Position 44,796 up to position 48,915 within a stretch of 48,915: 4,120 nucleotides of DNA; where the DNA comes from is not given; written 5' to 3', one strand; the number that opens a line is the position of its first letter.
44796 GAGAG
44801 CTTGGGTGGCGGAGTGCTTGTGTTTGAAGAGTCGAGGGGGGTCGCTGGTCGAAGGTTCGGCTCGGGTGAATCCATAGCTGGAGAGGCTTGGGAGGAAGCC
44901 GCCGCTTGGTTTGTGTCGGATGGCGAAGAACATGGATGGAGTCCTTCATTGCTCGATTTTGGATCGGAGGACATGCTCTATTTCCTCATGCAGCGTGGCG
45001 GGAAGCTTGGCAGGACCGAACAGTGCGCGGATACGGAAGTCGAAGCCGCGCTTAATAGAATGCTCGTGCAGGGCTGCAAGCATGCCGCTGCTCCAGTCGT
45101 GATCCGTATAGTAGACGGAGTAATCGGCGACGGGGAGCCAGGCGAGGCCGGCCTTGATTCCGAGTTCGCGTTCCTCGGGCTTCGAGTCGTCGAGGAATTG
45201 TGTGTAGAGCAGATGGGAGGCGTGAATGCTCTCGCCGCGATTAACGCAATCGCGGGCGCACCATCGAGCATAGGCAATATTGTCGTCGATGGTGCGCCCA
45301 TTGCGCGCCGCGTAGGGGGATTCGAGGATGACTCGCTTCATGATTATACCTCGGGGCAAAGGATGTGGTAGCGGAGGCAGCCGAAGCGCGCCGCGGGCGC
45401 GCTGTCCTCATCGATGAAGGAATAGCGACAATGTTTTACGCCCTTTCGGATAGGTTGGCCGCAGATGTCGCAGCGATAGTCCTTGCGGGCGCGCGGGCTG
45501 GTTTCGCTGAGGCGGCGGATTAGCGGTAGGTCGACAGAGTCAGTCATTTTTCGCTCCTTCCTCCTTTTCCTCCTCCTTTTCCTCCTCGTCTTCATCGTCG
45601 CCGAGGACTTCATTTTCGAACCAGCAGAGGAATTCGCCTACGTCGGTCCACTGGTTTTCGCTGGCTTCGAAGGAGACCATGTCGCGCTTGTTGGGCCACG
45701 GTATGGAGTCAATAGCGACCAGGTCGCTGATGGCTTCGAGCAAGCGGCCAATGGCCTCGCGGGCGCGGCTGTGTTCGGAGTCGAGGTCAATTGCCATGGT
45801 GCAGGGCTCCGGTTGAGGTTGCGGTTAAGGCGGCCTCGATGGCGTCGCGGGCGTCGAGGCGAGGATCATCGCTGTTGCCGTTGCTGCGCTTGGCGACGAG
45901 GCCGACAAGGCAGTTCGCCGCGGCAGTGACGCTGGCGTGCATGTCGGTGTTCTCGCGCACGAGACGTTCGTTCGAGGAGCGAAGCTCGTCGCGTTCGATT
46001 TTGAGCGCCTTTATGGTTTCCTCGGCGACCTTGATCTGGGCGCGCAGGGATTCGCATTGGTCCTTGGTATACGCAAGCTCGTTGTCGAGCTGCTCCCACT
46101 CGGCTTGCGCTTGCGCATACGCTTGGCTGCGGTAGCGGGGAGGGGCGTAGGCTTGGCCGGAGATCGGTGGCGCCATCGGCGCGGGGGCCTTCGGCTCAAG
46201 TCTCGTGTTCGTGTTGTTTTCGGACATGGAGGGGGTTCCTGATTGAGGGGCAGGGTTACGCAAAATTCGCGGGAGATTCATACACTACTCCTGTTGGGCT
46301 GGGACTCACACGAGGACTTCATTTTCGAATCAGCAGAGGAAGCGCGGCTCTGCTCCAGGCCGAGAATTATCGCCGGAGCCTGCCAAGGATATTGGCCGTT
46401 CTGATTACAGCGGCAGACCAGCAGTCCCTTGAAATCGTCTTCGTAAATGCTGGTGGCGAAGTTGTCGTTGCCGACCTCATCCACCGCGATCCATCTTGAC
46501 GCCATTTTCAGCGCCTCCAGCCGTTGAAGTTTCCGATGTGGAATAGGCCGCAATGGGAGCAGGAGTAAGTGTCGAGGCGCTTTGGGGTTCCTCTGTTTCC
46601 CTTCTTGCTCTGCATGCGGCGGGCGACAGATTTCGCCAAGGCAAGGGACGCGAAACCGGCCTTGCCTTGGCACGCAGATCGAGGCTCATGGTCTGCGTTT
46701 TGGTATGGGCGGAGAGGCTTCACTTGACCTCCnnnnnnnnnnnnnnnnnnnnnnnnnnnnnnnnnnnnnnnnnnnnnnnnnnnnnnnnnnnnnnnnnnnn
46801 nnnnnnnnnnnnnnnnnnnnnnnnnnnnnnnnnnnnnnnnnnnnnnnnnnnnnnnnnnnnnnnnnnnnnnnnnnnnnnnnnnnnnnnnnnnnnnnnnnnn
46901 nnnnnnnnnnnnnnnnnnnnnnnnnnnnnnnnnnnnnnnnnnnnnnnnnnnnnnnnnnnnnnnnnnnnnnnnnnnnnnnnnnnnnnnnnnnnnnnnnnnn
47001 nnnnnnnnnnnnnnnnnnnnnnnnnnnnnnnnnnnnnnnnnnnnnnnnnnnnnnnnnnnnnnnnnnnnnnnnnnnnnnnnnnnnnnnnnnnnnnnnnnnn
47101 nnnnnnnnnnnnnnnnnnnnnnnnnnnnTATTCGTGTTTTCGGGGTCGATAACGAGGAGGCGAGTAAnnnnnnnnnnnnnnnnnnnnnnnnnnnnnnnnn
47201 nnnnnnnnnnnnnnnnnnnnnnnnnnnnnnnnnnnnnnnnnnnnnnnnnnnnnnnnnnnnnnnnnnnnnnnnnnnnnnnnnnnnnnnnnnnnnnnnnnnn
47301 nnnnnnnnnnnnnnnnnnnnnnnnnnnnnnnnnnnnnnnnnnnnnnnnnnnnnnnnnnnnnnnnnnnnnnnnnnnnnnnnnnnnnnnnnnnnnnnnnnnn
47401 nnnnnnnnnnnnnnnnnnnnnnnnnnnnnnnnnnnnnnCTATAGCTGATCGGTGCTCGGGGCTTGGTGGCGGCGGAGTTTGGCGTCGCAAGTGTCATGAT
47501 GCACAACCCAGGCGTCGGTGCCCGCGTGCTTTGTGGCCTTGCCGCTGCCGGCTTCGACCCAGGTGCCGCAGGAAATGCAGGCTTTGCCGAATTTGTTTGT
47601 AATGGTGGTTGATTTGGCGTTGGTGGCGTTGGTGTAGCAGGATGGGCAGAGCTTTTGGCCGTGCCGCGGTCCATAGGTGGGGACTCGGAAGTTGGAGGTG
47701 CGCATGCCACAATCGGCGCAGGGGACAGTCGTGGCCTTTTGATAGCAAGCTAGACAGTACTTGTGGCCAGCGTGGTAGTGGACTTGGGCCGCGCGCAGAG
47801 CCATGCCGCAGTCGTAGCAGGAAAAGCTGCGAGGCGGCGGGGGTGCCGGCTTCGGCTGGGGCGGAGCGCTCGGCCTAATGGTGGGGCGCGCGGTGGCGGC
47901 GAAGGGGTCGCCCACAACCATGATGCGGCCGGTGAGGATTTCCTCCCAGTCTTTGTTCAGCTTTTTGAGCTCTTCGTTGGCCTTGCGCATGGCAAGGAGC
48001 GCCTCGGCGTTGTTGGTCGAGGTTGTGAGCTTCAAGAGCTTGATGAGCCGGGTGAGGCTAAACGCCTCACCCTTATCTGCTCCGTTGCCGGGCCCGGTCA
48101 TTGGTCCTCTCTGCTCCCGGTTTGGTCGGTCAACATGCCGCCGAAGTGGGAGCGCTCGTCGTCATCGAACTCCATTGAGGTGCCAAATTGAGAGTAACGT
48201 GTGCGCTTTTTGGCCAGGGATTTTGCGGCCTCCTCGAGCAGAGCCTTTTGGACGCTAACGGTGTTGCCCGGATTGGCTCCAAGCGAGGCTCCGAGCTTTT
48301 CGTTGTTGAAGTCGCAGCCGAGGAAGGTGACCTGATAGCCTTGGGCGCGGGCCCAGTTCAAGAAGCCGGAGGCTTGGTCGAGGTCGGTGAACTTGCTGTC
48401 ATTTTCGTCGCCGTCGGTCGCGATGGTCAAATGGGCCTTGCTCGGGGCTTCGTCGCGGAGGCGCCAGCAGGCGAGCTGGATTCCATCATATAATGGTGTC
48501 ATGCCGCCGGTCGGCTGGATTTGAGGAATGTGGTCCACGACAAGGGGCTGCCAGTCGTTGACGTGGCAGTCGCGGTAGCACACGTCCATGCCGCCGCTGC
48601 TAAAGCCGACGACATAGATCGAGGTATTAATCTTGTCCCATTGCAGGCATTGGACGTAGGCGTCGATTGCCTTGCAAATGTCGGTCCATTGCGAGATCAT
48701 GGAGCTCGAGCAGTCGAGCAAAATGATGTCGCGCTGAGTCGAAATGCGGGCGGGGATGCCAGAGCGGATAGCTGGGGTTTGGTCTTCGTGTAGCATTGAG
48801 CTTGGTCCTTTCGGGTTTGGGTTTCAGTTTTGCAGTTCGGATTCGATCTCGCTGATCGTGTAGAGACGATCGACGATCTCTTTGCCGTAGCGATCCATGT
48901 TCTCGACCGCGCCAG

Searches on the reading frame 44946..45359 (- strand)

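Call 81: search_protein_families(library=pfam, proteins=[window:44946-45359:-], max_evalue=0.001)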
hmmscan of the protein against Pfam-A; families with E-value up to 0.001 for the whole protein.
window:44946-45359:- (137 aa): 1 family
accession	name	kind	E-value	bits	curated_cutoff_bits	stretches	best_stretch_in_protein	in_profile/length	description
PF24963.1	DUF7768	-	2.8e-24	85.7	26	1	8-99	1-87/98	Domain of unknown function (DUF7768)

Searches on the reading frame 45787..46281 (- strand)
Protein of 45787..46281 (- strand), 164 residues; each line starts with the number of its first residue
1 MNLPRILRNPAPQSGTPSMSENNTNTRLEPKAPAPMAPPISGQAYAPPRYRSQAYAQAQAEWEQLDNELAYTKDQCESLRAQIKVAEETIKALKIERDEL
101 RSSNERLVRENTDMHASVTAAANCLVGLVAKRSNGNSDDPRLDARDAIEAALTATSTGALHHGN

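Call 79: search_protein_families(library=phrogs, proteins=[window:45787-46281:-], max_evalue=0.001)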
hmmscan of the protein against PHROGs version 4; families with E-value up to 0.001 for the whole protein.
window:45787-46281:- (164 aa): 0 families

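Call 81: search_protein_families(library=pfam, proteins=[window:45787-46281:-], max_evalue=0.001)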
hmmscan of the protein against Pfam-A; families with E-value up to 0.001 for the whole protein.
window:45787-46281:- (164 aa): 1 family
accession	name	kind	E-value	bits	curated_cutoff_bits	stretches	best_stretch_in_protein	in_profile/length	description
PF08614.16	ATG16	-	9e-05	23.2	33.7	1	11-120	44-141/200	Autophagy protein 16 (ATG16)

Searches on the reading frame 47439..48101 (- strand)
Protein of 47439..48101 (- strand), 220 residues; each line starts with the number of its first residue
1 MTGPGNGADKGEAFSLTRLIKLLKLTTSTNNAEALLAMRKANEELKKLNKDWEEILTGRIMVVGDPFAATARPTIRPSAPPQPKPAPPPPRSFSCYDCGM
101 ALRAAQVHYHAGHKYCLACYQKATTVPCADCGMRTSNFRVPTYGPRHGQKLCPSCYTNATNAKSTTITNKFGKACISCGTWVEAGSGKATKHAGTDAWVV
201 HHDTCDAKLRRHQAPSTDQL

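Call 79: search_protein_families(library=phrogs, proteins=[window:47439-48101:-], max_evalue=0.001)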
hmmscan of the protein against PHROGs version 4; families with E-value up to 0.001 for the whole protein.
window:47439-48101:- (220 aa): 0 families

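Call 81: search_protein_families(library=pfam, proteins=[window:47439-48101:-], max_evalue=0.001)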
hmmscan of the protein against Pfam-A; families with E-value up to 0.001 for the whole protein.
window:47439-48101:- (220 aa): 1 family
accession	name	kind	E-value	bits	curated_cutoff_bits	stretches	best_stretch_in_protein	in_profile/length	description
PF12773.13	DZR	-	0.00024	21.6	27.3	0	147-184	10-36/45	Double zinc ribbon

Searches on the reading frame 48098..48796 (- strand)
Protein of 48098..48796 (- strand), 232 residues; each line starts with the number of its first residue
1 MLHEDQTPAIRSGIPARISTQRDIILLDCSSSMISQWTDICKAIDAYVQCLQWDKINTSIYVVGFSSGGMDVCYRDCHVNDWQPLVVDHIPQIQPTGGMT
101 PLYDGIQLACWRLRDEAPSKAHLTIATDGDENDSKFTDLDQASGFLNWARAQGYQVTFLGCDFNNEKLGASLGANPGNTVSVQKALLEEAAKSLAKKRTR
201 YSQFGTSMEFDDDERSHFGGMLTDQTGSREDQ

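Call 79: search_protein_families(library=phrogs, proteins=[window:48098-48796:-], max_evalue=0.001)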
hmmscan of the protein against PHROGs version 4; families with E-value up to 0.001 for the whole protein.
window:48098-48796:- (232 aa): 1 family
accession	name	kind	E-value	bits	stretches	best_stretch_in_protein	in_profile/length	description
phrog_7371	-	unknown function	2.8e-14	54.2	1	25-216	11-201/204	-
